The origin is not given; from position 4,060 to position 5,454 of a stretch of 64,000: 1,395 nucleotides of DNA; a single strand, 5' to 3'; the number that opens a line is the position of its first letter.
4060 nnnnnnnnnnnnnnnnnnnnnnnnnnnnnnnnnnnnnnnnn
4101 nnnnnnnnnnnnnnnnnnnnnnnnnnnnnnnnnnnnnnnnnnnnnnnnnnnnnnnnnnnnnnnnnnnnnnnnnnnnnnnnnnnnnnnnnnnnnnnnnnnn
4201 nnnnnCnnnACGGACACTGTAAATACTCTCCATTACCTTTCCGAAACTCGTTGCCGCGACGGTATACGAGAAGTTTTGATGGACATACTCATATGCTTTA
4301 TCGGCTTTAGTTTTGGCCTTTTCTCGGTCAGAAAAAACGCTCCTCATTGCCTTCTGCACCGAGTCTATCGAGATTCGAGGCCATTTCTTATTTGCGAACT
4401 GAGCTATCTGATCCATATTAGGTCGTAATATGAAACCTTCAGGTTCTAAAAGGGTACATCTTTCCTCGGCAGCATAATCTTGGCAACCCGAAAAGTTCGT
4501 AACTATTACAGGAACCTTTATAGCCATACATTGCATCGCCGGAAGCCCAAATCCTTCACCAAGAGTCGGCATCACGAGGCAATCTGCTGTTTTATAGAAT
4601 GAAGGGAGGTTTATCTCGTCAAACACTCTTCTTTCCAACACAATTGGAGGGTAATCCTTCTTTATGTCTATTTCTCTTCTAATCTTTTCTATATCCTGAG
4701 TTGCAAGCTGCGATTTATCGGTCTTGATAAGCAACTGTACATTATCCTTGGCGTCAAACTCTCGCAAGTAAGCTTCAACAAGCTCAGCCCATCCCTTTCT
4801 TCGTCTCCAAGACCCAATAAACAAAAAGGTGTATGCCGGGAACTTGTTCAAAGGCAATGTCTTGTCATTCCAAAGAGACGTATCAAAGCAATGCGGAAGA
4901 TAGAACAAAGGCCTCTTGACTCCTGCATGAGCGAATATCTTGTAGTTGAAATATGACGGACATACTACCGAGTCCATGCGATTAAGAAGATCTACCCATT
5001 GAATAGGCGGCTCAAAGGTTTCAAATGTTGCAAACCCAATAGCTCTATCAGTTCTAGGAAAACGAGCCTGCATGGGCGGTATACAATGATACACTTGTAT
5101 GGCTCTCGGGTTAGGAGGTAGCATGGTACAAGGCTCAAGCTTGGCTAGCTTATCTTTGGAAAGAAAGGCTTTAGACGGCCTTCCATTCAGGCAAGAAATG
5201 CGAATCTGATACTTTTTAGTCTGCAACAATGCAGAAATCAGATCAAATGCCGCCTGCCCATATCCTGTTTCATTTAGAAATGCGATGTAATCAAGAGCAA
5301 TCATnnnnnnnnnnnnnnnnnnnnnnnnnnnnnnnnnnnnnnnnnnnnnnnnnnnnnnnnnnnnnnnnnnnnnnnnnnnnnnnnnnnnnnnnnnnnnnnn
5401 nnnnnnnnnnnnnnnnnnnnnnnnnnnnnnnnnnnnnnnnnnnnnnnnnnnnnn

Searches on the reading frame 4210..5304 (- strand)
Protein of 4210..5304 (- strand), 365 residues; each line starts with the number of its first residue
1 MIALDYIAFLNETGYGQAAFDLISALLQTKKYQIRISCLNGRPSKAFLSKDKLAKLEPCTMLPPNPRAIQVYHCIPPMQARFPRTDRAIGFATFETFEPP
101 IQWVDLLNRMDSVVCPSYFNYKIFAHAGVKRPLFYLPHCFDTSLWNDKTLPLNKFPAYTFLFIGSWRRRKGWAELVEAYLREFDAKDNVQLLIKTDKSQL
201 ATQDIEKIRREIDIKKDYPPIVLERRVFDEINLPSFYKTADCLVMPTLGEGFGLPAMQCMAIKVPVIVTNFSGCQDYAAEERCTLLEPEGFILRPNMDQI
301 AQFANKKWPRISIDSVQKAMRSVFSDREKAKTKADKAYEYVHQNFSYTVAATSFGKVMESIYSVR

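Call 31: search_protein_families(library=ncbifam, proteins=[window:4210-5304:-], max_evalue=0.1)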
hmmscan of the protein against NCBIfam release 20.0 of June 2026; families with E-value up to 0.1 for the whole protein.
window:4210-5304:- (365 aa): 16 families
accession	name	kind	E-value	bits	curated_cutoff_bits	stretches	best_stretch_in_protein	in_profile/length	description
TIGR04047.1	MSMEG_0565_glyc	hypoth_equivalog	6.8e-13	48.4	259.85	1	159-289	195-326/373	MSMEG_0565 family glycosyltransferase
TIGR02149.1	glgA_Coryne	subfamily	4.1e-09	36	302.4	1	159-357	206-386/391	glycogen synthase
NF041876.1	EPS_EpsE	equivalog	5.2e-07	29.2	400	1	163-286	220-342/389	exopolysaccharide biosynthesis GT4 family glycosyltransferase EpsE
NF012028.0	PRK15484.1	subfamily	5.9e-07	28.9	618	1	160-362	196-379/380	lipopolysaccharide N-acetylglucosaminyltransferase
TIGR03088.1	stp2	hypoth_equivalog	6.3e-07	28.8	409.05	1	231-288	264-321/374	TIGR03088 family PEP-CTERM/XrtA system glycosyltransferase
NF047684.1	TeichurnBiosyTuaC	equivalog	1.4e-06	27.6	550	1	148-332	213-381/391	teichuronic acid biosynthesis protein TuaC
TIGR03999.1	thiol_BshA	equivalog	1.8e-06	27.2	273.7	1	233-304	266-337/375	N-acetyl-alpha-D-glucosaminyl L-malate synthase BshA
TIGR04157.1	glyco_rSAM_CFB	subfamily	8.7e-06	25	400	1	160-284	230-345/406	TIGR04157 family glycosyltransferase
TIGR02472.1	sucr_P_syn_N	equivalog_domain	2.4e-05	23.4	576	1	161-286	252-387/439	sucrose-phosphate synthase, putative, glycosyltransferase domain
NF038295.1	EPS_HpsP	equivalog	4.3e-05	22.7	550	1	166-270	216-318/388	hormogonium polysaccharide biosynthesis glycosyltransferase HpsP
TIGR03449.1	mycothiol_MshA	equivalog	6.5e-05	22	462.5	1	229-285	293-349/406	D-inositol-3-phosphate glycosyltransferase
TIGR02095.1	glgA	subfamily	0.00045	19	328.45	1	158-295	295-425/477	glycogen/starch synthase, ADP-glucose type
NF049987.1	DaglGlyslTfaseDgs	equivalog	0.0034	16.4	500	1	235-286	227-278/332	processive diacylglycerol alpha-glucosyltransferase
NF001898.0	PRK00654.1-1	equivalog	0.0053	15.5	603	1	168-292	304-421/477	glycogen synthase GlgA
NF053787.1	GlcN_PG_synth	equivalog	0.023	13.5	480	1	227-288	249-310/361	N-acetylglucosaminyl phosphatidylglycerol synthase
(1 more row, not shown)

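Call 32: search_protein_families(library=phrogs, proteins=[window:4210-5304:-], max_evalue=0.01)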
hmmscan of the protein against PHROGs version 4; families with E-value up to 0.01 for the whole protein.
window:4210-5304:- (365 aa): 2 families
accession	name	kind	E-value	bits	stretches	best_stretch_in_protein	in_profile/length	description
phrog_2170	-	moron, auxiliary metabolic gene and host takeover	6.1e-32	112.1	1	12-361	15-372/374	glycosyltransferase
phrog_4356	-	moron, auxiliary metabolic gene and host takeover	6.4e-09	36.5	1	107-347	84-299/307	glycosyltransferase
